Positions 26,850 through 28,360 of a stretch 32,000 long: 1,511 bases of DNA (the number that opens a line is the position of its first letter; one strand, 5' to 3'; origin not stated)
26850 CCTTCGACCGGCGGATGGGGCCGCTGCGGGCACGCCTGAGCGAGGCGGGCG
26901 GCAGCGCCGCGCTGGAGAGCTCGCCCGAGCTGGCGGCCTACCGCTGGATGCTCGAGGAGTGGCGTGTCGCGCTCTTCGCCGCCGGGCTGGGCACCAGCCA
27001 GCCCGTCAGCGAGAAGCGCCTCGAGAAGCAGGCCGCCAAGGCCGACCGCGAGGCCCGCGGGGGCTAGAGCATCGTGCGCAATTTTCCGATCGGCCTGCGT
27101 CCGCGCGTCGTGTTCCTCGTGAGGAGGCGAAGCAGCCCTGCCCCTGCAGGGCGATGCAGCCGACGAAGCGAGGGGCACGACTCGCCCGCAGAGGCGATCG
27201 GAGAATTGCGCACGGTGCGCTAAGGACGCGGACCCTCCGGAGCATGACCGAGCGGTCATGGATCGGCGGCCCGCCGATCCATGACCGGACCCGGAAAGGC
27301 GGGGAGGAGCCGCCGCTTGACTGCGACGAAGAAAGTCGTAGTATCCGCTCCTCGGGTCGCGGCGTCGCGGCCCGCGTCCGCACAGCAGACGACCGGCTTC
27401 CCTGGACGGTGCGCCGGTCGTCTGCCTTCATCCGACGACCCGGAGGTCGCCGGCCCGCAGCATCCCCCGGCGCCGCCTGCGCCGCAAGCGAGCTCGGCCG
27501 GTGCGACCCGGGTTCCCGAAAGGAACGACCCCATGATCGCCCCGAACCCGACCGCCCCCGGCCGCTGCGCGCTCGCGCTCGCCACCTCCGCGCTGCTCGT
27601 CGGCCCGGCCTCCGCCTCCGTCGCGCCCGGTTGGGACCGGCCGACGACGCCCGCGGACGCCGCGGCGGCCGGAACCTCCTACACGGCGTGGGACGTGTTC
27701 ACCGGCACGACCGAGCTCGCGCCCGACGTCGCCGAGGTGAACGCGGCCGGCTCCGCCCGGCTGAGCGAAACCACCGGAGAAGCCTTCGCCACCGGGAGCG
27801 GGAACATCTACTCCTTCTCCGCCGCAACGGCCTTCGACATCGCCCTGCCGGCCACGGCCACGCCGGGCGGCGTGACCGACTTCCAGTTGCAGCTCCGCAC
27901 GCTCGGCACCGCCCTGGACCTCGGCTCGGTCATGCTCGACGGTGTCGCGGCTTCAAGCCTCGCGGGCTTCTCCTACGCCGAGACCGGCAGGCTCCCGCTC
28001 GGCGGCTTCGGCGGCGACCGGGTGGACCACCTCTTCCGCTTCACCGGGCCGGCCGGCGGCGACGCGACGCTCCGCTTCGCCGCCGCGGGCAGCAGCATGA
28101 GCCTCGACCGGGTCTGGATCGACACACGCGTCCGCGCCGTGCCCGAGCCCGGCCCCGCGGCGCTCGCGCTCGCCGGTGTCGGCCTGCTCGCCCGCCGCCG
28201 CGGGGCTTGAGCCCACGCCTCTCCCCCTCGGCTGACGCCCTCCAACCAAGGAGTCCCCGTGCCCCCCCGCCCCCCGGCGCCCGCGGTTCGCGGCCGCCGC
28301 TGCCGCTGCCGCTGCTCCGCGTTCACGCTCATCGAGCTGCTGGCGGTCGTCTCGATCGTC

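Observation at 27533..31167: Three-gene envelope cluster combining three different sorting signals: PEP-CTERM, prepilin-type and Sec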

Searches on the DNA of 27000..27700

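Call 45: search_rna_families(source=window, start=27000, end=27700, threshold=evalue, max_evalue=1)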
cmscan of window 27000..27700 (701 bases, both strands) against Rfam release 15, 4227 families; matches with E-value up to 1: 1.
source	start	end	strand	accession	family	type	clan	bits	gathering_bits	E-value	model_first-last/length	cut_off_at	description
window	27025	27067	-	RF03163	c4-a1b1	Gene; antisense;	CL00128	14.5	46.7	0.67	1-53/53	no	a1, b1 targets of C4 antisense RNA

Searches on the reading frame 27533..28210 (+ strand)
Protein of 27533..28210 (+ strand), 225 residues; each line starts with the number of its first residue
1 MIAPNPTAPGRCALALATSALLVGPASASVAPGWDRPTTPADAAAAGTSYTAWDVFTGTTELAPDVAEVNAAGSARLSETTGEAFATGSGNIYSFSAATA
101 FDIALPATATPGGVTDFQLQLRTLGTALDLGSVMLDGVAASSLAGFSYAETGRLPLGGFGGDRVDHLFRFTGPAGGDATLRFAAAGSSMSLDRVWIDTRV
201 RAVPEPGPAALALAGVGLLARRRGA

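Call 7: search_protein_families(library=pfam, proteins=[window:27533-28210:+], max_evalue=1)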
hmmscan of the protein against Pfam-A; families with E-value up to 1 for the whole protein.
window:27533-28210:+ (225 aa): 1 family
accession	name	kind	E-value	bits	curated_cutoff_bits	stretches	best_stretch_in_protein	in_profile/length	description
PF07589.16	PEP-CTERM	-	0.0046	17.5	20.7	1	202-223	1-23/24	PEP-CTERM motif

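Call 8: search_protein_families(library=ncbifam, proteins=[window:27533-28210:+], max_evalue=1)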
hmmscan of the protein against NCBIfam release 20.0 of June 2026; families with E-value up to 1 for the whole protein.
window:27533-28210:+ (225 aa): 6 families
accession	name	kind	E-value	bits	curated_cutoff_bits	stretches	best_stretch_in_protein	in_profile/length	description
NF038129.1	PEP_NF038129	equivalog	0.00068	19.5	65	1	64-222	49-190/194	NF038129 family PEP-CTERM protein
NF038120.1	PEP_CTERM_QFxxD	subfamily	0.0052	16.7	80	1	157-223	150-213/215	NF038120 family PEP-CTERM protein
NF038126.1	PEP_CTERM_FxDxF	subfamily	0.0065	16.7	50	1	199-223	138-165/165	FxDxF family PEP-CTERM protein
NF038118.1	PEP_CTERM_CCXG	equivalog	0.043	13.5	90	1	178-222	152-195/199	CCXG family PEP-CTERM protein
NF038124.1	PEP_CTERM_TLD_A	exception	0.046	13.3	100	1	200-221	208-229/235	PEP_CTERM-anchored TLD domain-containing protein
NF041927.1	Xrt_dep_XDP1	equivalog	0.065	13.2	125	1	201-223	217-240/242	exosortase-dependent surface protein XDP1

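Call 15: find_homologous_proteins(query=window:27533-28210:+, max_evalue=0.001)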
Query window:27533-28210:+ (225 aa): 23 proteins with E <= 0.001 among 8000 candidates.
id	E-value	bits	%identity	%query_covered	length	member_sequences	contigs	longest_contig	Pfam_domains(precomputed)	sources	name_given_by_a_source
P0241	3.6e-135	466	100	100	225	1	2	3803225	-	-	-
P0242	1.8e-35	141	45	96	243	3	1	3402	-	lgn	-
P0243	1.7e-33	134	46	82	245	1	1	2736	-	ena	-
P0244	1.1e-32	131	46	84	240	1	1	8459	-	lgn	-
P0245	1.2e-32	131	45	84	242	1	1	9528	-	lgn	-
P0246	5.9e-32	129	43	94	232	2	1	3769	-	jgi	-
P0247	1.6e-31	128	45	92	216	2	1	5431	-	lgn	-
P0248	4.2e-28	116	46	79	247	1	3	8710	-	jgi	-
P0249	5.5e-28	116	40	88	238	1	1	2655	-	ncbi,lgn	-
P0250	3.3e-27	114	43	93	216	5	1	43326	-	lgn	-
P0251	2.1e-26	111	44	85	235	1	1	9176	-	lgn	-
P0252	8.0e-23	99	40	84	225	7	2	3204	PF07589.17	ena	-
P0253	9.9e-23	99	39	92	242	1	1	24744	-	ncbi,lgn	-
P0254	5.7e-22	96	40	76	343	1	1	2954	-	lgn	-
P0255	5.3e-19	87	44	84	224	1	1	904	-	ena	-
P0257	1.3e-17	82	37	93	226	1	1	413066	-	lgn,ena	-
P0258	1.4e-16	79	40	78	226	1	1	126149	PF07589.17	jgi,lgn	-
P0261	3.1e-11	61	35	83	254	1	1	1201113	-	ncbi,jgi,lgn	jgi:hypothetical protein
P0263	2.5e-6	45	29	69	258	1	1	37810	PF07589.17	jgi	jgi:hypothetical protein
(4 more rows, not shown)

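Call 56: predict_structure(alignment_id=A3)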
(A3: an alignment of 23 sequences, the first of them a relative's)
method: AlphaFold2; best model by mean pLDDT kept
length: 225 residues; sequences in the alignment: 23
mean_pLDDT: 82.6   pTM: 0.75
mean pLDDT of the five models: 82.6, 82.2, 80.0, 80.0, 79.1
residues with pLDDT >= 90: 116; 70-90: 60; 50-70: 40; < 50: 9
segments of 3 or more residues with pLDDT < 50: 90-92
pLDDT, mean of each block of 10 residues (from residue 1): 51 52 63 92 94 82 88 93 64 66 86 93 93 97 97 89 95 91 85 94 76 79 76
secondary structure, 60 per line:
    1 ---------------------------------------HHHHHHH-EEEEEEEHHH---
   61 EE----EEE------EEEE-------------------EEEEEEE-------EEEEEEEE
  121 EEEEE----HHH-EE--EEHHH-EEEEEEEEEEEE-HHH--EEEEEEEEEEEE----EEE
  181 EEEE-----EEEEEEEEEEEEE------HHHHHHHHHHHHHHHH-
elements in order: H40-46 E48-54 E67-69 E76-79 E99-105 E113-125 E144-155 E162-173 E178-184 E190-202 H209-224

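Call 59: find_encoding_contigs(protein=P0257, flank=8000, max_places=1)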
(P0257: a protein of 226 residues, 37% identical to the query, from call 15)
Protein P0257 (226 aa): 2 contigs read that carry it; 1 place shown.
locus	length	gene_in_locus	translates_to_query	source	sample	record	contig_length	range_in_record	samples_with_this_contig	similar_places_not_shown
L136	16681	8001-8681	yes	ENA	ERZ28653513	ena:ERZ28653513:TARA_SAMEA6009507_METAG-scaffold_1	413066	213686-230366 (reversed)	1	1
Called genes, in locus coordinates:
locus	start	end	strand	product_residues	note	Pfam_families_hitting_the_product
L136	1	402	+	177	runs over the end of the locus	PF12867:DinB_2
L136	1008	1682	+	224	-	-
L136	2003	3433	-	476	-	-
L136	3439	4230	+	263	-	-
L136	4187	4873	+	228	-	PF07638:Sigma70_ECF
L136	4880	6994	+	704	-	PF00069:Pkinase, PF07714:PK_Tyr_Ser-Thr, PF03109:ABC1 (faint), PF13424:TPR_12, PF13374:TPR_10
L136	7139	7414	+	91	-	PF13424:TPR_12, PF24885:TPR_NPHP3 (weak), PF13374:TPR_10 (weak), PF13424:TPR_12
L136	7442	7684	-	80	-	-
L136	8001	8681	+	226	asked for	-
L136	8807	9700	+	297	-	-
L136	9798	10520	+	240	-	-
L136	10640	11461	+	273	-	PF07963:N_methyl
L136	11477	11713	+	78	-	-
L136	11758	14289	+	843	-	PF26549:Tricorn_N (faint), PF26550:Tricorn_2nd (weak), PF07676:PD40, PF04389:Peptidase_M28, PF00595:PDZ (weak), PF13180:PDZ_2, PF17820:PDZ_6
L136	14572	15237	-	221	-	-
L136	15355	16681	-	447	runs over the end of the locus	-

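Call 60: find_encoding_contigs(protein=P0261, flank=8000, max_places=1)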
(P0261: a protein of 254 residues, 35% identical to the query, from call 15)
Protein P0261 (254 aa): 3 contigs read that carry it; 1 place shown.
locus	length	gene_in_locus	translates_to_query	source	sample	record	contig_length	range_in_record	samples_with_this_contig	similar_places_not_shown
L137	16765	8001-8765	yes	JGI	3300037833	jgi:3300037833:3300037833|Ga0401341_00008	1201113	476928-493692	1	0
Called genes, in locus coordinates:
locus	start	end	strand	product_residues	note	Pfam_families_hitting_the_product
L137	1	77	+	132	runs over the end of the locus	PF07876:Dabb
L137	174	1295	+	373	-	PF00174:Oxidored_molyb, PF03404:Mo-co_dimer (weak)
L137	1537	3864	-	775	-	PF03190:Thioredox_DsbH, PF13899:Thioredoxin_7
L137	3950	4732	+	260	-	-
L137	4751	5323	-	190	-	PF13875:DUF4202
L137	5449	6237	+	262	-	PF01168:Ala_racemase_N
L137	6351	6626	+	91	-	-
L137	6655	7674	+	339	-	-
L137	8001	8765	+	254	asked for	-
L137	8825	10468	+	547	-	PF13964:Beta-prop_Calicin, PF24681:Kelch_KLHDC2_KLHL20_DRC7, PF24981:Beta-prop_ATRN-LZTR1 (weak), PF24996:NANM (weak), PF13415:Beta-prop_FBX42, PF24981:Beta-prop_ATRN-LZTR1, PF25210:Kelch_FKB95, PF01344:Kelch_1, +3 more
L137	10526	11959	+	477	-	PF05977:MFS_3, PF07690:MFS_1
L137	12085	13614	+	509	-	PF01636:APH (faint), PF06293:Kdo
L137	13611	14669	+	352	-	PF01075:Glyco_transf_9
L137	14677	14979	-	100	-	-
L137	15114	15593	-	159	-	PF04519:Bactofilin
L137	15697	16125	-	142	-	PF04519:Bactofilin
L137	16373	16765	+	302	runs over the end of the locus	PF01258:zf-dskA_traR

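Call 61: find_encoding_contigs(protein=P0258, flank=8000, max_places=1)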
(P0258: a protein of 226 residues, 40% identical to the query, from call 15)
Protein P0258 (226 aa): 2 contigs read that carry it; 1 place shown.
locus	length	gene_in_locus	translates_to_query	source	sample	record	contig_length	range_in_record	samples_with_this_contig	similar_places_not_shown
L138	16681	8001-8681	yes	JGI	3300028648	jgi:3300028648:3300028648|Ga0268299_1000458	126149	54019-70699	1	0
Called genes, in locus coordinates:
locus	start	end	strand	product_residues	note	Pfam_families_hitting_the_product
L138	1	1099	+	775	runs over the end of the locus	-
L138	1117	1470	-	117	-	PF01242:PTPS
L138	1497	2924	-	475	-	PF05893:LuxC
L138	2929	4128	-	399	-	PF04443:LuxE (weak)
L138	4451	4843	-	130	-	-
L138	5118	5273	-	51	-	-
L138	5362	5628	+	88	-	-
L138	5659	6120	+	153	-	PF00258:Flavodoxin_1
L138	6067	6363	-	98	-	-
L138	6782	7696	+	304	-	PF00165:HTH_AraC, PF12833:HTH_18, PF00165:HTH_AraC (weak)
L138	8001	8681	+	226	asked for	PF07589:PEP_exosort_dom (faint)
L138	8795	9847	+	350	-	PF09935:DUF2167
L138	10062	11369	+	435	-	PF18884:TSP3_bac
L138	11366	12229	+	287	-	PF07963:N_methyl (weak)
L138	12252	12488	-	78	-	-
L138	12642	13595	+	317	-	-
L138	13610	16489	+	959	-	PF00005:ABC_tran (faint), PF02463:SMC_N (faint), PF13191:AAA_16 (faint), PF13304:AAA_21 (faint), PF13555:AAA_29 (faint), PF20703:nSTAND1 (faint), PF17760:UvrA_inter, PF17755:UvrA_DNA-bind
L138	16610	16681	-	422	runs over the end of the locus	PF03781:FGE-sulfatase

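Call 63: fold_search(model_id=the predicted structure, library=pdb)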
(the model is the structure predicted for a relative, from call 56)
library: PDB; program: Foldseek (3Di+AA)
matches with E <= 10: 1186; with E <= 0.001: 0
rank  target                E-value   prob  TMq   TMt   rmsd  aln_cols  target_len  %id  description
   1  3mpb_A                2.3e-03  0.25  0.14  0.14  18.8       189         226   12  Z5688 from E. coli O157:H7 bound to fructose (released 2010-07-21)
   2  8iqe_A                2.4e-03  0.93  0.26  0.13   8.9       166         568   15  Crystal structure of tetrameric K2-2 TSP (released 2024-02-21)
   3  3kmh_A                2.4e-03  0.25  0.14  0.14  18.9       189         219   12  Crystal Structure of a Novel Sugar Isomerase from E. coli O157:H7 (released 2010-07-21)
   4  3mpb_B                2.7e-03  0.23  0.14  0.14  17.9       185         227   12  Z5688 from E. coli O157:H7 bound to fructose (released 2010-07-21)
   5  3kmh_B                3.0e-03  0.23  0.14  0.14  18.0       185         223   12  Crystal Structure of a Novel Sugar Isomerase from E. coli O157:H7 (released 2010-07-21)
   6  8iq9_A                3.6e-03  0.90  0.26  0.13   8.9       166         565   15  Crystal structure of trimeric K2-2 TSP in complex with tetrasaccharide and octasaccharide (released 2024-02-21)
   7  8iqe_C                6.2e-03  0.75  0.25  0.12  13.5       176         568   13  Crystal structure of tetrameric K2-2 TSP (released 2024-02-21)
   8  8iqe_B                7.4e-03  0.77  0.25  0.13  12.7       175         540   13  Crystal structure of tetrameric K2-2 TSP (released 2024-02-21)
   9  8hhv_A                7.8e-03  0.38  0.20  0.11  12.8       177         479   13  endo-alpha-D-arabinanase EndoMA1 from Microbacterium arabinogalactanolyticum (released 2023-08-16)
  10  3abz_C                1.2e-02  0.84  0.21  0.08   7.7       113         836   12  Crystal structure of Se-Met labeled Beta-glucosidase from Kluyveromyces marxianus (released 2010-08-11)
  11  8iq5_D                1.2e-02  0.75  0.25  0.13   9.0       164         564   15  Crystal structure of trimeric K2-2 TSP (released 2024-02-21)
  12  3ac0_C                1.2e-02  0.38  0.19  0.07  12.0       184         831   10  Crystal structure of Beta-glucosidase from Kluyveromyces marxianus in complex with glucose (released 2010-08-11)
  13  4itc                  1.4e-02  0.57  0.27  0.32  10.4       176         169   14  Crystal Structure Analysis of the K1 Cleaved Adhesin domain of Lys-gingipain (Kgp) from Porphyromonas gingivalis W83 (released 2013-09-25)
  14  8iq9_B                1.4e-02  0.77  0.26  0.13   8.9       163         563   15  Crystal structure of trimeric K2-2 TSP in complex with tetrasaccharide and octasaccharide (released 2024-02-21)
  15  3ac0_D                1.6e-02  0.44  0.22  0.09   9.9       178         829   12  Crystal structure of Beta-glucosidase from Kluyveromyces marxianus in complex with glucose (released 2010-08-11)
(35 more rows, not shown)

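Call 80: search_protein_families(library=pfam, proteins=[L136:8807-9697:+, L136:9798-10517:+], max_evalue=0.01)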
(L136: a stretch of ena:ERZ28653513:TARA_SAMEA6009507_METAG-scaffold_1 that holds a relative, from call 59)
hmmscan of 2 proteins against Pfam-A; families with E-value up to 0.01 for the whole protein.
L136:8807-9697:+ (297 aa): 1 family
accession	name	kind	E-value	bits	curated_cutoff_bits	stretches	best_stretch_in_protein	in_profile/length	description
PF04151.21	PPC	-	0.0005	21.3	25.9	1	180-248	11-70/70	Bacterial pre-peptidase C-terminal domain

L136:9798-10517:+ (240 aa): 0 families

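Call 101: search_protein_representatives(alignment_id=A3)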
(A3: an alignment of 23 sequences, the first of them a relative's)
Query: 23 sequences, 224 profile positions. Proteins with E-value up to 0.001 (for the whole library): 1614; up to 1e-10: 776; up to 1e-30: 284. The best 150 are listed.
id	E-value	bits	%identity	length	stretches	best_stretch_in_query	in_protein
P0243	4.1e-87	307.6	-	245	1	1-222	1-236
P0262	2.3e-74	265.8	-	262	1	5-222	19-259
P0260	3.8e-71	255.3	-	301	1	5-222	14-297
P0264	1.1e-70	253.9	-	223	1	6-220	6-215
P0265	5.1e-70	251.6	-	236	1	5-220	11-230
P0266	1.5e-69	250.1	-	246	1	7-220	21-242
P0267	5.3e-69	248.3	-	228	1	6-222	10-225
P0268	1.2e-65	237.3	-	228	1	6-221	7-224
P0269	1.4e-65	237.1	-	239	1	11-215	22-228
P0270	1.5e-65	237.1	-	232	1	8-221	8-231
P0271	6.2e-65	235.0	-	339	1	7-220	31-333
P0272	6.5e-65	234.9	-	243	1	7-221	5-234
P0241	8.6e-65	234.5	-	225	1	6-219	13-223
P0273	1.4e-64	233.8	-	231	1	6-220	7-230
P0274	2.2e-63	229.9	-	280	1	8-199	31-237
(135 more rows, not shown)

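Call 102: search_protein_families(library=ncbifam, alignment_id=A3, max_evalue=0.01)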
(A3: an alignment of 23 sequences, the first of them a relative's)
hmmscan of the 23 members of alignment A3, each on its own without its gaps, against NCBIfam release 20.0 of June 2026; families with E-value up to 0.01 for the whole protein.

A. member 1, P0241 (225 aa): 3 families
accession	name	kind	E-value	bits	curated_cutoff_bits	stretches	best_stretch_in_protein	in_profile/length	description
NF038129.1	PEP_NF038129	equivalog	0.00068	19.5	65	1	64-222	49-190/194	NF038129 family PEP-CTERM protein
NF038120.1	PEP_CTERM_QFxxD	subfamily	0.0052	16.7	80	1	157-223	150-213/215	NF038120 family PEP-CTERM protein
NF038126.1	PEP_CTERM_FxDxF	subfamily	0.0065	16.7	50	1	199-223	138-165/165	FxDxF family PEP-CTERM protein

B. families by the number of members that match (of 23 scanned): 17 families
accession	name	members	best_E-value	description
NF038129.1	PEP_NF038129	15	1.7e-08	NF038129 family PEP-CTERM protein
NF038120.1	PEP_CTERM_QFxxD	14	2.3e-06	NF038120 family PEP-CTERM protein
TIGR02595.1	PEP_CTERM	13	1.2e-05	PEP-CTERM sorting domain-containing protein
NF038125.1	PEP_CTERM_THxN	12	4.4e-05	THxN family PEP-CTERM protein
NF041927.1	Xrt_dep_XDP1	11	4.3e-05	exosortase-dependent surface protein XDP1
NF038124.1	PEP_CTERM_TLD_A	10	7e-09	PEP_CTERM-anchored TLD domain-containing protein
NF041538.1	PEP_EDSA_1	10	5.8e-05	EDSAP-1 family PEP-CTERM protein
NF038118.1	PEP_CTERM_CCXG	10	0.00014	CCXG family PEP-CTERM protein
NF038126.1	PEP_CTERM_FxDxF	9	7.1e-10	FxDxF family PEP-CTERM protein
NF033554.9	floc_PepA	7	1.1e-06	flocculation-associated PEP-CTERM protein PepA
NF033947.0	PEP-cistern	4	0.0015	cistern family PEP-CTERM protein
NF038119.1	PEP_CTERM_MHFG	3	1.6e-07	MHFG family PEP-CTERM protein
NF038130.1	PEP_NF038130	3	0.0008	NF038130 family PEP-CTERM protein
NF035944.1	PEPxxWA-CTERM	2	6.9e-09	PEPxxWA-CTERM sorting domain-containing protein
TIGR03901.2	MYXO-CTERM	2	0.00049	MYXO-CTERM sorting domain-containing protein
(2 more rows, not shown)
